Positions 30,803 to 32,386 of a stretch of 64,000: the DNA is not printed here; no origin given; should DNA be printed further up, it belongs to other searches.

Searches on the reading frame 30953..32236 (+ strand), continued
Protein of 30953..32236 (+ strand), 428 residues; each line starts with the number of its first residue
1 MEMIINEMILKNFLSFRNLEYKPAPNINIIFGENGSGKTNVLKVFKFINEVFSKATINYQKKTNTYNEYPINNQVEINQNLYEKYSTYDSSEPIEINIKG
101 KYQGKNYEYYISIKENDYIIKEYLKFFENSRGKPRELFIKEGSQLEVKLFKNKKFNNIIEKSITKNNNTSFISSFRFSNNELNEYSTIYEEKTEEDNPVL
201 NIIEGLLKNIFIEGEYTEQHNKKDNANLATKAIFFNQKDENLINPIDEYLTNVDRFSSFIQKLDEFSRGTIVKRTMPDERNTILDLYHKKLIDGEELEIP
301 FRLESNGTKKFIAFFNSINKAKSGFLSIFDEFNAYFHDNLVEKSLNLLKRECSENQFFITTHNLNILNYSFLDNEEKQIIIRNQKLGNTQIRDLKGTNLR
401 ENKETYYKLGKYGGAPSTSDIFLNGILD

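Call 49: search_protein_families(library=pfam, proteins=[L031:11071-11739:+, L028:11132-11794:+, L074:11070-11576:+, L012:7196-7717:+, L012:4998-5927:+], max_evalue=0.01)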
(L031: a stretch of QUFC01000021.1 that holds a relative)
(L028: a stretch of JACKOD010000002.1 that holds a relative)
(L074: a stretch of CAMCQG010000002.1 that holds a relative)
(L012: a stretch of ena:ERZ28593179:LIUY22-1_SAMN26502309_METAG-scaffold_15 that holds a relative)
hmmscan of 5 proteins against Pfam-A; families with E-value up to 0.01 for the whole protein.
L031:11071-11739:+ (223 aa): 1 family
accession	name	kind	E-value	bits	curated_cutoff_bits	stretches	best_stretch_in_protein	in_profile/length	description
PF13707.11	RloB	-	6.5e-38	131.3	31.5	1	32-218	2-195/195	RloB-like protein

L028:11132-11794:+ (221 aa): 1 family
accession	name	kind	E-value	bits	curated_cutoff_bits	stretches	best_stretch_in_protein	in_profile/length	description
PF13707.11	RloB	-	1e-39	137.2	31.5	1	31-216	1-195/195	RloB-like protein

L074:11070-11576:+ (169 aa): 1 family
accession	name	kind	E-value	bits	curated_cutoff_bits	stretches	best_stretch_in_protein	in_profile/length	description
PF13707.11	RloB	-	1.9e-12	48.2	31.5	1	12-163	2-193/195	RloB-like protein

L012:7196-7717:+ (174 aa): 1 family
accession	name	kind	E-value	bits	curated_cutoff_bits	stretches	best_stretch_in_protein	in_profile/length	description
PF09789.14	CC149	-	0.0046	16.7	30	1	40-125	34-119/316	Coiled-coil domain-containing protein 149-A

L012:4998-5927:+ (310 aa): 0 families

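Call 53: find_homologous_proteins(query=L001:7287-7895:+, max_evalue=0.001)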
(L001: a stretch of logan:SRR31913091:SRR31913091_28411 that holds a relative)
Query L001:7287-7895:+ (203 aa): 3 proteins with E <= 0.001 among 209 candidates.
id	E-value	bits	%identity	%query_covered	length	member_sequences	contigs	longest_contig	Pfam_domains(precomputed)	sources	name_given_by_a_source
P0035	2.0e-126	437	100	100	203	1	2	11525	-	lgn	-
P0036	9.5e-46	174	75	55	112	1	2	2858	-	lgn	-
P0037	1.1e-7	50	32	95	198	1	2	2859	-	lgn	-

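Call 64: search_protein_families(library=padloc, alignment_id=A6, max_evalue=0.00001)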
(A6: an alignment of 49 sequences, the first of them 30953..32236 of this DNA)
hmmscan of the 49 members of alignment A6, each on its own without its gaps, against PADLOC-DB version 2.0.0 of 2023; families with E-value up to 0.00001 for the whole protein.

A. member 1, window:30953-32236:+ (428 aa): 39 families (the best 25 are shown)
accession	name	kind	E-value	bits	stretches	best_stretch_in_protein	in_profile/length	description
PDLC02335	AbiLi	-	6.7e-37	125.3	1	3-422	49-291/326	AbiLi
PDLC04608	PDC-M38A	-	1.1e-18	66.1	1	1-406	1-361/367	-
PDLC02980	AriA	-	2.2e-16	58.7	1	27-368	1-304/304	-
PDLC04391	PDC-M07A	-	2.3e-15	54.5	1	5-392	2-375/412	-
PDLC04135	mad3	-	2.4e-15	55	1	6-404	3-361/374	mads_3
PDLC04177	HEC-01A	-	4.9e-15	53.4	1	1-410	1-380/393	-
PDLC00277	PtuA1|PtuA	-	3.7e-13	47.5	1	3-115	1-105/423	AAA ATPase domain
PDLC04182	HEC-01A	-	8.7e-13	46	1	4-392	3-373/406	-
PDLC00278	PtuA1|PtuA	-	3.1e-12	44.5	1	3-111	1-102/436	AAA ATPase domain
PDLC04176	HEC-01A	-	5.7e-12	43.7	1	3-401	1-351/371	-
PDLC04175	HEC-01A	-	8.5e-12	42.8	1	4-161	5-149/363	-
PDLC04213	HEC-02A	-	3.3e-11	41.3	1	3-97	1-99/337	-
PDLC00271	PtuA1|PtuA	-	4.9e-11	40.8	1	3-137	1-138/421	AAA ATPase domain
PDLC00305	PtuA1|PtuA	-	1.7e-10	38.8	0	3-125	1-121/392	AAA ATPase domain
PDLC04541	PDC-M25A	-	2.4e-10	38.1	1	5-78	2-73/380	-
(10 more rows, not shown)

B. families by the number of members that match (of 49 scanned): 60 families (the first 25 are shown)
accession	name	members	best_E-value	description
PDLC02335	AbiLi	1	6.7e-37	AbiLi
PDLC03014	subtilase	1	2.8e-29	-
PDLC04608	PDC-M38A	1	1.1e-18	-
PDLC02980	AriA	1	2.2e-16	-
PDLC04391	PDC-M07A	1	2.3e-15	-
PDLC04135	mad3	1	2.4e-15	mads_3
PDLC04177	HEC-01A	1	4.9e-15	-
PDLC02197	IetS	1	3.7e-14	-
PDLC02926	HTH_VI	1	1.4e-13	-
PDLC00277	PtuA1|PtuA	1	3.7e-13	AAA ATPase domain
PDLC04182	HEC-01A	1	8.7e-13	-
PDLC00278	PtuA1|PtuA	1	3.1e-12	AAA ATPase domain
PDLC04176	HEC-01A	1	5.7e-12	-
PDLC04175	HEC-01A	1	8.5e-12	-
PDLC02198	IetS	1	2.1e-11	-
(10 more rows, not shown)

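Call 65: search_protein_families(library=pfam, alignment_id=A6, max_evalue=0.00001)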
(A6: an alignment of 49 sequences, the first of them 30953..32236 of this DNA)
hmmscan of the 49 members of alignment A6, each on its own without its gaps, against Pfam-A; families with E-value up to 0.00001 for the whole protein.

A. member 1, window:30953-32236:+ (428 aa): 3 families
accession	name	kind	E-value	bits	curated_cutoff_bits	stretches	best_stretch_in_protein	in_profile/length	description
PF13304.12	AAA_21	-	2.1e-17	64.6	27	1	27-368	1-304/304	AAA domain, putative AbiEii toxin, Type IV TA system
PF02463.25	SMC_N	-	1.1e-09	38.5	40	1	5-368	2-203/220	RecF/RecN/SMC N terminal domain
PF13175.12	AAA_15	-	4.7e-06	26.9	32.1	1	3-366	1-373/374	AAA ATPase domain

B. families by the number of members that match (of 49 scanned): 91 families (the first 25 are shown)
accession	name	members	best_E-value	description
PF14200.12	RicinB_lectin_2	6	5.4e-88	Ricin-type beta-trefoil lectin domain-like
PF00652.28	Ricin_B_lectin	6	7.3e-34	Ricin-type beta-trefoil lectin domain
PF00990.26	GGDEF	4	8.7e-49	Diguanylate cyclase, GGDEF domain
PF09479.16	Flg_new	3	2.7e-17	Listeria-Bacteroides repeat domain (List_Bact_rpt)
PF07690.21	MFS_1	2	3.4e-53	Major Facilitator Superfamily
PF01979.26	Amidohydro_1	2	2.2e-44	Amidohydrolase family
PF13487.12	HD_5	2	2.3e-42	HD domain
PF01966.28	HD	2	3e-22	HD domain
PF07969.17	Amidohydro_3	2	1.8e-15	Amidohydrolase family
PF12832.13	MFS_1_like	2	1.3e-13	MFS_1 like family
PF00083.30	Sugar_tr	2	2.5e-13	Sugar (and other) transporter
PF12802.13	MarR_2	2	8.6e-08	MarR family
PF00171.27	Aldedh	1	8.8e-158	Aldehyde dehydrogenase family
PF02350.25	Epimerase_2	1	1.1e-116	UDP-N-acetylglucosamine 2-epimerase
PF03631.20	Virul_fac_BrkB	1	2e-61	Virulence factor BrkB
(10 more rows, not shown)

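Call 67: predict_structure(alignment_id=A5)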
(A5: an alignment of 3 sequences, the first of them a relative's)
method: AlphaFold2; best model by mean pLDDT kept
length: 203 residues; sequences in the alignment: 3
mean_pLDDT: 47.6   pTM: 0.47
mean pLDDT of the five models: 47.6, 36.9, 36.6, 34.7, 33.6
residues with pLDDT >= 90: 0; 70-90: 18; 50-70: 79; < 50: 106
segments of 3 or more residues with pLDDT < 50: 40-139
pLDDT, mean of each block of 10 residues (from residue 1): 52 64 63 53 36 45 37 28 30 28 34 28 28 40 52 63 74 73 61 64 47
secondary structure, 60 per line:
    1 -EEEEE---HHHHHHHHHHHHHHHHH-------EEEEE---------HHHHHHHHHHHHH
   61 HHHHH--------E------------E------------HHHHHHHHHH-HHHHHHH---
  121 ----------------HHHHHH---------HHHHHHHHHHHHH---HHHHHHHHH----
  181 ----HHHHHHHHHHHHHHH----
elements in order: E2-6 H10-26 E34-38 H48-65 H100-109 H111-117 H137-142 H152-164 H168-176 H185-199

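Call 72: list_cluster_members(proteins=[P0019, P0024, P0005, P0007, P0027, window:32263-32817:+])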
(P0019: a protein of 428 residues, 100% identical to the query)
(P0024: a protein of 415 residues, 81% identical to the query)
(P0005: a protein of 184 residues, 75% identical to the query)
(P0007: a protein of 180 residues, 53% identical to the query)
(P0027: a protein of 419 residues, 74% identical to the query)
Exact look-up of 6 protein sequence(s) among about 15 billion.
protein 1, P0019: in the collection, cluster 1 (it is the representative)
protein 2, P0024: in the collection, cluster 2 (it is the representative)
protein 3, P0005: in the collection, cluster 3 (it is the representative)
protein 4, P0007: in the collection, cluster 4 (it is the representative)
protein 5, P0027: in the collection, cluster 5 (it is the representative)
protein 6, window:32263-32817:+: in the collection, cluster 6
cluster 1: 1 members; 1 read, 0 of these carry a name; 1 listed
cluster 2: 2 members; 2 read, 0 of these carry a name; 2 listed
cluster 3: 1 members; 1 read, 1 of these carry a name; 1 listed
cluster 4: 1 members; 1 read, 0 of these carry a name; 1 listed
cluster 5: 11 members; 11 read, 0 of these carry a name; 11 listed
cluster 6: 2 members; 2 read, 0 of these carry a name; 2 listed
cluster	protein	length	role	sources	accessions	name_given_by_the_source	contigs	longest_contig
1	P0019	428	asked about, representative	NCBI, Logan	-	-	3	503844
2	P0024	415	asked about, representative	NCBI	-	-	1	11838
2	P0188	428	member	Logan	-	-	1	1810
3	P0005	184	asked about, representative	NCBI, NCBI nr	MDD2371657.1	MAG: prepilin-type N-terminal cleavage/methylation domain-containing protein [Firmicutes ... | prepilin-type N-terminal cleavage/methylation domain-containing protein [Bacillota ...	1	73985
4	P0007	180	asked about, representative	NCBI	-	-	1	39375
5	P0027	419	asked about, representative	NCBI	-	-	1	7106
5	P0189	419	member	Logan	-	-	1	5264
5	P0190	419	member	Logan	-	-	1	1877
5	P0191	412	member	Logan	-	-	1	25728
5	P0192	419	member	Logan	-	-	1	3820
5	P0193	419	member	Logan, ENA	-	-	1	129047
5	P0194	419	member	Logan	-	-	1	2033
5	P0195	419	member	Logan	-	-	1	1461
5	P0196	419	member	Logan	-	-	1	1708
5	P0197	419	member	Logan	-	-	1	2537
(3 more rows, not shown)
